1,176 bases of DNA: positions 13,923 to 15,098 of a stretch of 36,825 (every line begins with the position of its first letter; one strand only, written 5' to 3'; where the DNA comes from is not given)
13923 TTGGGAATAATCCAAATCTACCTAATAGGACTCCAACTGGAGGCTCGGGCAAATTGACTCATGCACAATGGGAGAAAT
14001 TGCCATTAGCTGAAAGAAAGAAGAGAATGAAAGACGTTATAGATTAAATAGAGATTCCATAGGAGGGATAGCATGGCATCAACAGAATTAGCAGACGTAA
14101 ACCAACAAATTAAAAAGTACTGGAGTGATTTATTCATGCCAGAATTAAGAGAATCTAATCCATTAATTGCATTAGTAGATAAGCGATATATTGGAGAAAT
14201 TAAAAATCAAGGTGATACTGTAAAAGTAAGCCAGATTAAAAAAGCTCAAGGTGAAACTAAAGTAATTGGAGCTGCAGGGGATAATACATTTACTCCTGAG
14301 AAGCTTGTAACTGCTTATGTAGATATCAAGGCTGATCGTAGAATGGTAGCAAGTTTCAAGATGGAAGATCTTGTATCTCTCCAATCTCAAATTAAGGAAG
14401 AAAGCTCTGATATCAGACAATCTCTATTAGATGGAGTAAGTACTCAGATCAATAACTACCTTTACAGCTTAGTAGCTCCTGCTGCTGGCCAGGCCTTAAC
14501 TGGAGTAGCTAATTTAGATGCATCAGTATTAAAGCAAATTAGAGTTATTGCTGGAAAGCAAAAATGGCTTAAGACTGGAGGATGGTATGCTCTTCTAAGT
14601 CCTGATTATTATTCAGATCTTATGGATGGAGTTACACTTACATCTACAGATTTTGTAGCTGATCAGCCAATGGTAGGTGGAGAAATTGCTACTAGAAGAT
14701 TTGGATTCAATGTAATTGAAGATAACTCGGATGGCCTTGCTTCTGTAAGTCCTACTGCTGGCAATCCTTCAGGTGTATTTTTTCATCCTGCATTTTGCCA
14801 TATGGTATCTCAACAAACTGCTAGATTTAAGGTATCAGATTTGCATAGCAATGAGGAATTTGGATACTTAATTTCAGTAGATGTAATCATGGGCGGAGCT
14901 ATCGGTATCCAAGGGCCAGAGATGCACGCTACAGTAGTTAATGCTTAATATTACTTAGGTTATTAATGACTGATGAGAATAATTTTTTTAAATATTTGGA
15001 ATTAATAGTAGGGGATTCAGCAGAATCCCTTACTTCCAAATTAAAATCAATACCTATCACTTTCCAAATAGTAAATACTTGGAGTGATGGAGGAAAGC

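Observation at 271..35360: Highly iterated 9-bp palindrome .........: 15 exact copies at 13 loci, written into ORFs with otherwise rare codons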

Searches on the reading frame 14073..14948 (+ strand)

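Call 7: search_protein_families(library=pfam, proteins=[window:14073-14948:+])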
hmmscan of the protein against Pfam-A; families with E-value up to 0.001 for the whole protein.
window:14073-14948:+ (291 aa): 1 family
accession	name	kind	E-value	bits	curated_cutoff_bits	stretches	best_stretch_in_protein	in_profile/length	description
PF19821.5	Phage_capsid_2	-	2.3e-05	24.2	25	1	147-274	151-277/293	Phage capsid protein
